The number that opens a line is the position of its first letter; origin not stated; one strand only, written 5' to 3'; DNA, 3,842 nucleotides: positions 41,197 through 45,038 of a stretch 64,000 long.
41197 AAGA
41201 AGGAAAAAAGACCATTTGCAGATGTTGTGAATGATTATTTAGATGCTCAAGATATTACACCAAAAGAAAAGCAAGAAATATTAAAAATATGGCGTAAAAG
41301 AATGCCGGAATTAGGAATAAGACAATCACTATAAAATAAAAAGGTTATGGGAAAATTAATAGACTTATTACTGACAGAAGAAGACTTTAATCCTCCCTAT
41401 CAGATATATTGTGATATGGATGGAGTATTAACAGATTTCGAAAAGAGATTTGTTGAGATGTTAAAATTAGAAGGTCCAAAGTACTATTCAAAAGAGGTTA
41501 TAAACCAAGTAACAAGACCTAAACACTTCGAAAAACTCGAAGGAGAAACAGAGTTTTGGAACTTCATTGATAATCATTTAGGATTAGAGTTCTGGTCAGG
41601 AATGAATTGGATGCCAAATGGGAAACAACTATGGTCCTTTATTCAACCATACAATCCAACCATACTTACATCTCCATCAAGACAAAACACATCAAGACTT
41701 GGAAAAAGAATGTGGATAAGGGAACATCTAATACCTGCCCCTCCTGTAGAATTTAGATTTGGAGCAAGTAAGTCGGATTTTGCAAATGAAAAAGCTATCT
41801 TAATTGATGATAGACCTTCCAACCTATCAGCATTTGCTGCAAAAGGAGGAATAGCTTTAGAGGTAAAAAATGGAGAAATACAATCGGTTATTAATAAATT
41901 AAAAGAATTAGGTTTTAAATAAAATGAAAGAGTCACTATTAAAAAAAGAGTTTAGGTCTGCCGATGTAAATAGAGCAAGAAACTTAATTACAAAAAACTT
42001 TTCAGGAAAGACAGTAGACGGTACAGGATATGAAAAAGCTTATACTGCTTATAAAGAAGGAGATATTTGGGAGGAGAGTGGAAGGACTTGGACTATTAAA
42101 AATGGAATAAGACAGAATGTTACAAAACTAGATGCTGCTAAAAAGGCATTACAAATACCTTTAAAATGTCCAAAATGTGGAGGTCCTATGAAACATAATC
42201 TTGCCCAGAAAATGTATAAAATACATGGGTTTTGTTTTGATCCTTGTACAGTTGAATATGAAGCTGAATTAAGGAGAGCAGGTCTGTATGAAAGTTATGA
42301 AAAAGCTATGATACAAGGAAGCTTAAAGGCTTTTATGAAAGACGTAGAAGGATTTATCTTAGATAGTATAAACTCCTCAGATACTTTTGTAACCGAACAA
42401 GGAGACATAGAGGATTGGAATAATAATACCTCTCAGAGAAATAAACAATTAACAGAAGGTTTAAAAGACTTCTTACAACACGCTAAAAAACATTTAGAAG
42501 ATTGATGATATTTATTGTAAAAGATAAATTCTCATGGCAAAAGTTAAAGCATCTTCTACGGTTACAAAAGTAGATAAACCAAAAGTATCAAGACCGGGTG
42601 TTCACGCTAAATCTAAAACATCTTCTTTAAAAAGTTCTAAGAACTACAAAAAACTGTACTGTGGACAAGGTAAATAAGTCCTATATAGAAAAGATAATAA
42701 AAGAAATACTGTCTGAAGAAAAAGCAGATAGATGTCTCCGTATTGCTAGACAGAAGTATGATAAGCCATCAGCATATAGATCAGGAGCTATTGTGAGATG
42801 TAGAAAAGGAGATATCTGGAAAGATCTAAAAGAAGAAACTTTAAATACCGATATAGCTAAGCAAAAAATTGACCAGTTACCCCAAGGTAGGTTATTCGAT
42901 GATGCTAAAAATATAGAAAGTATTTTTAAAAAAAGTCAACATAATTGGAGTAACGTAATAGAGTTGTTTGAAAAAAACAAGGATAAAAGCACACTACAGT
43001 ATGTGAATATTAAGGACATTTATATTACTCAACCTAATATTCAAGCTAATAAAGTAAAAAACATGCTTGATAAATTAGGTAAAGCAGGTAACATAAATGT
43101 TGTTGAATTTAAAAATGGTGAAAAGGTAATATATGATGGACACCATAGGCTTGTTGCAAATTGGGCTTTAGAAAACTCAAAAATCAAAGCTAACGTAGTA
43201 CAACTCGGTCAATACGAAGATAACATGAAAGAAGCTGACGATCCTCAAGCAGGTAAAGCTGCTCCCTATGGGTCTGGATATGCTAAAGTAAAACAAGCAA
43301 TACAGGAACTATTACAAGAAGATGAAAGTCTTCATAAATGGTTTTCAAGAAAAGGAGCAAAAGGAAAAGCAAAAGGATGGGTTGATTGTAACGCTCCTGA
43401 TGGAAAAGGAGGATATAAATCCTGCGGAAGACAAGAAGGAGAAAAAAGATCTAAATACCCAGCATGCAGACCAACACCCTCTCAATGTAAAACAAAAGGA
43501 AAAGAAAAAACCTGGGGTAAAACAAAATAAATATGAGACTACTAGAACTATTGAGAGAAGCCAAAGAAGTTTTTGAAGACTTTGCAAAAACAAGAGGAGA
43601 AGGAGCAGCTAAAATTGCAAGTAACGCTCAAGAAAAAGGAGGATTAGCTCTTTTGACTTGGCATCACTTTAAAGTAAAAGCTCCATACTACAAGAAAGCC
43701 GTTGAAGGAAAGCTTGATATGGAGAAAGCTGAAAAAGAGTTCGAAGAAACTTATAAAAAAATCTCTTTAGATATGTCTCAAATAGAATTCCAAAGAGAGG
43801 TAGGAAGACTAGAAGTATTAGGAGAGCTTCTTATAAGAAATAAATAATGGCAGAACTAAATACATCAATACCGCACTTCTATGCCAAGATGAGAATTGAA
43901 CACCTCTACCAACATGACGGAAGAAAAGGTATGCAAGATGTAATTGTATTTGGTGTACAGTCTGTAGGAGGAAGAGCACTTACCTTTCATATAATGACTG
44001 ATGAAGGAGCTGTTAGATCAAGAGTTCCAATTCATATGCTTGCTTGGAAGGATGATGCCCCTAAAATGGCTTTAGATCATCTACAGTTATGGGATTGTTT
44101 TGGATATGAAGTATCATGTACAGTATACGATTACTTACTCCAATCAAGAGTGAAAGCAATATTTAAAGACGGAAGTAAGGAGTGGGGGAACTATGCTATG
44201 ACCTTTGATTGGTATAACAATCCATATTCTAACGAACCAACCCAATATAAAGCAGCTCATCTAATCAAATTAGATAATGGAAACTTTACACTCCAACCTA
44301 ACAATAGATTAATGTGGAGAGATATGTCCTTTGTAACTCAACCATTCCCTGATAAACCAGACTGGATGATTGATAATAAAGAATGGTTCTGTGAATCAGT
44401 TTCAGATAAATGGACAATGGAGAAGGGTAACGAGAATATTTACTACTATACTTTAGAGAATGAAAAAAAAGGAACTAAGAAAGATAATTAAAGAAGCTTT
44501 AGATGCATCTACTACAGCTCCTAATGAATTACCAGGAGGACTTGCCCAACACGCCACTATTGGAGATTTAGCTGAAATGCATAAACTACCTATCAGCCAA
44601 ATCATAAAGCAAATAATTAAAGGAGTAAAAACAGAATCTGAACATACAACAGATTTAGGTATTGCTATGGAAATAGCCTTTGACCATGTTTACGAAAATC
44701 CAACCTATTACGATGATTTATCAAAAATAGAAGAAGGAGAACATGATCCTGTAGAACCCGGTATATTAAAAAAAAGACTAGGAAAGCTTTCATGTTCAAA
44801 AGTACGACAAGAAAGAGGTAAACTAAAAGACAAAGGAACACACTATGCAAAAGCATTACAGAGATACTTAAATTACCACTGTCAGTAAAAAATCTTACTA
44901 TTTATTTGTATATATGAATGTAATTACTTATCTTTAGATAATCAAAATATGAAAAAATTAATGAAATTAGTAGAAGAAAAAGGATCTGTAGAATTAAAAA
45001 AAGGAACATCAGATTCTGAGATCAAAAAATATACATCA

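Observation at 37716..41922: Cluster of two Pol-beta-fold nucleotidyltransferases, an NMNAT/NadD-like adenylyltransferase domain, two HExxH motifs and an NT5C nucleotidase: candidate nucleotide-signal or NAD-related counter-defence system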

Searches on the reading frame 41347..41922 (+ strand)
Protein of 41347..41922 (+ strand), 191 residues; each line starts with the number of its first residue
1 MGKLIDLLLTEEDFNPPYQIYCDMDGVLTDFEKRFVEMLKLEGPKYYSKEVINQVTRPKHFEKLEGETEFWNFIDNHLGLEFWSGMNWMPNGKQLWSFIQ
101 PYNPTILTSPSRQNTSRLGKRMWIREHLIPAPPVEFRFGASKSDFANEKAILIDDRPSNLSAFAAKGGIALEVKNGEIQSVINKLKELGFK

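Call 3: search_protein_families(library=pfam, proteins=[window:41347-41922:+], max_evalue=1)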
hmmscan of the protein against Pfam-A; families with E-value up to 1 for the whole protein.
window:41347-41922:+ (191 aa): 2 families
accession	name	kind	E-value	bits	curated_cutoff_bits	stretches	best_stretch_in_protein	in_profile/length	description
PF06941.18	NT5C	-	4.4e-08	33.7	24.8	1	20-171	4-150/180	5' nucleotidase, deoxy (Pyrimidine), cytosolic type C protein (NT5C)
PF00702.32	Hydrolase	-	0.16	12.8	26.4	1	22-137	6-66/191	haloacid dehalogenase-like hydrolase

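Call 4: search_protein_families(library=phrogs, proteins=[window:41347-41922:+], max_evalue=0.01)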
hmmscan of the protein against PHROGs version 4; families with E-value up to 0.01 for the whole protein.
window:41347-41922:+ (191 aa): 3 families
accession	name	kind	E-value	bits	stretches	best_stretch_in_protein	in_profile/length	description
phrog_2643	-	moron, auxiliary metabolic gene and host takeover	1.3e-22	81.3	1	16-177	5-160/182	5'-3' deoxyribonucleotidase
phrog_420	-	unknown function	7.7e-16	59.4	1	17-179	13-181/267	unknown function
phrog_415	-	other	0.001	19.8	0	14-39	18-43/218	polynucleotide kinase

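Call 12: search_protein_families(library=ncbifam, proteins=[window:41347-41922:+], max_evalue=1)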
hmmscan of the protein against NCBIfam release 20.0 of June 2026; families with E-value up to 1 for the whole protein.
window:41347-41922:+ (191 aa): 2 families
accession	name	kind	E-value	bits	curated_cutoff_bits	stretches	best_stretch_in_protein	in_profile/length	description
TIGR01509.1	HAD-SF-IA-v3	subfamily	0.0016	18.6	29.4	0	137-167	118-148/154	HAD-IA family hydrolase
NF040941.1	GGGWT_bact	domain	0.13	12.3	30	1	15-25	27-37/46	fibrinogen-like YCDxxxxGGGW domain-containing protein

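Call 92: search_protein_families(library=padloc, proteins=[window:41347-41922:+], max_evalue=0.1)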
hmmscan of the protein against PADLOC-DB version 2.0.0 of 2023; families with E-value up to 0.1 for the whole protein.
window:41347-41922:+ (191 aa): 0 families

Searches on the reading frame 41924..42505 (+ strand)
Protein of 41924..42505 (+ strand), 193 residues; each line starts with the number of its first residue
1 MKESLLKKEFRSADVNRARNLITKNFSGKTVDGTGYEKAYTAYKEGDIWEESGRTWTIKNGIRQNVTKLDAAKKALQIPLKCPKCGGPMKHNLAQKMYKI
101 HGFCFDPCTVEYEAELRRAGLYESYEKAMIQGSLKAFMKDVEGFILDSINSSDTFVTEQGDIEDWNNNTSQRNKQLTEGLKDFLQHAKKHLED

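Call 3: search_protein_families(library=pfam, proteins=[window:41924-42505:+], max_evalue=1)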
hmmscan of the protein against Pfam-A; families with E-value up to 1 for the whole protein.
window:41924-42505:+ (193 aa): 4 families
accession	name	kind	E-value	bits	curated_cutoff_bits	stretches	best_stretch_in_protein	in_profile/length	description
PF14354.12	Lar_restr_allev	-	0.072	13.8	28.6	1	81-119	5-40/58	Restriction alleviation protein Lar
PF04324.20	Fer2_BFD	-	0.11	13.3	26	1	57-90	12-45/50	BFD-like [2Fe-2S] binding domain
PF09297.16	Zn_ribbon_NUD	-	0.17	12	24.8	1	82-93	6-17/32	NADH pyrophosphatase zinc ribbon domain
PF16278.11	zf-C2HE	-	0.45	11.4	30.1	1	61-93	19-50/63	C2HE / C2H2 / C2HC zinc-binding finger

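Call 4: search_protein_families(library=phrogs, proteins=[window:41924-42505:+], max_evalue=0.01)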
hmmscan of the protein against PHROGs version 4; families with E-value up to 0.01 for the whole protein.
window:41924-42505:+ (193 aa): 1 family
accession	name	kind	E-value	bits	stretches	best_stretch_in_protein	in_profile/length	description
phrog_4615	-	unknown function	0.0048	18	0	65-112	10-55/61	-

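Call 92: search_protein_families(library=padloc, proteins=[window:41924-42505:+], max_evalue=0.1)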
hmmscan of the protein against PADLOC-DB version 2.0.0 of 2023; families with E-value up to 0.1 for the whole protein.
window:41924-42505:+ (193 aa): 0 families

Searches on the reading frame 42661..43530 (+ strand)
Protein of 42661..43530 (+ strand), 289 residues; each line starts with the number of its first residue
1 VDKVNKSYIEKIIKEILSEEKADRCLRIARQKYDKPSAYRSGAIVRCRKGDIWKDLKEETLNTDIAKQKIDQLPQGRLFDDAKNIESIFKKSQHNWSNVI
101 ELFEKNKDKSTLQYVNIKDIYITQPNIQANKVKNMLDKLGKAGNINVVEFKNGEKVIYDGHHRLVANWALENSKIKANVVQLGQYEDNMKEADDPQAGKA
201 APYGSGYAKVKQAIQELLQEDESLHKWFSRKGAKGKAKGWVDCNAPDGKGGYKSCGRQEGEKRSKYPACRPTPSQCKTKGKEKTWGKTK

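Call 3: search_protein_families(library=pfam, proteins=[window:42661-43530:+], max_evalue=1)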
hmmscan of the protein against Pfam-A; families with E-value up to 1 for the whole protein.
window:42661-43530:+ (289 aa): 8 families
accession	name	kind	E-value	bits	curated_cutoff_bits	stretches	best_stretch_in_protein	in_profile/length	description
PF19197.5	DUF5872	-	0.0022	19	27.5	1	23-57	8-42/116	Family of unknown function (DUF5872)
PF11243.13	DUF3045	-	0.056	14.1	27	1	103-164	7-68/88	Protein of unknown function (DUF3045)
PF08679.17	DsrD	-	0.059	14.1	24.2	1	99-145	5-49/65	Dissimilatory sulfite reductase D (DsrD)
PF08857.17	ParBc_2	-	0.13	12.8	23.6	1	115-180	15-79/158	Putative ParB-like nuclease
PF15935.10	RnlA_toxin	-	0.21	12.3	27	0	64-122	9-67/87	RNase LS, bacterial toxin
PF03979.19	Sigma70_r1_1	-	0.33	11.4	22.5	1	97-152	5-58/81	Sigma-70 factor, region 1.1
PF14890.11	Intein_splicing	-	0.34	11.1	35.8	1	89-167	3-72/155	Intein splicing domain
PF18093.7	Trm5_N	-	0.42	10.9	22.7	1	3-31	3-31/47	tRNA methyltransferase 5 N-terminal domain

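Call 4: search_protein_families(library=phrogs, proteins=[window:42661-43530:+], max_evalue=0.01)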
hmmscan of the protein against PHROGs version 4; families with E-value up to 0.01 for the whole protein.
window:42661-43530:+ (289 aa): 7 families
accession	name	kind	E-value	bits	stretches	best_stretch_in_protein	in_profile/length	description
phrog_727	-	unknown function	9.7e-07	29.3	1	152-269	54-155/450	-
phrog_4635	-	unknown function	3.1e-05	25.2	1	137-189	42-93/103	-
phrog_2859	-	unknown function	6e-05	22.2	1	94-183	352-443/740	-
phrog_4715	-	DNA, RNA and nucleotide metabolism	0.00072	19.1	1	144-184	186-226/630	ParB-like partition protein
phrog_26754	-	DNA, RNA and nucleotide metabolism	0.0024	19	1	116-192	77-150/207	ParB-like partition nuclease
phrog_7527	-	unknown function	0.0048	18.1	0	131-170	42-81/95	-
phrog_15407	-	unknown function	0.0066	17.5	0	206-249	18-61/119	-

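Call 92: search_protein_families(library=padloc, proteins=[window:42661-43530:+], max_evalue=0.1)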
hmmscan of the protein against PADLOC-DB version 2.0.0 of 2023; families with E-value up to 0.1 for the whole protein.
window:42661-43530:+ (289 aa): 0 families

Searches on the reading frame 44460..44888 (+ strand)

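Call 29: search_protein_families(library=pfam, proteins=[window:44460-44888:+], max_evalue=0.01)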
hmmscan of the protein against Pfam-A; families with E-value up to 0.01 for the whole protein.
window:44460-44888:+ (142 aa): 1 family
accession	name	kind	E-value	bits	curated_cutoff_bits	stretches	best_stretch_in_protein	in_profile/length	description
PF18905.5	DUF5661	-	6.9e-10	39.6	27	1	36-92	3-64/65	Protein of unknown function (DUF5661)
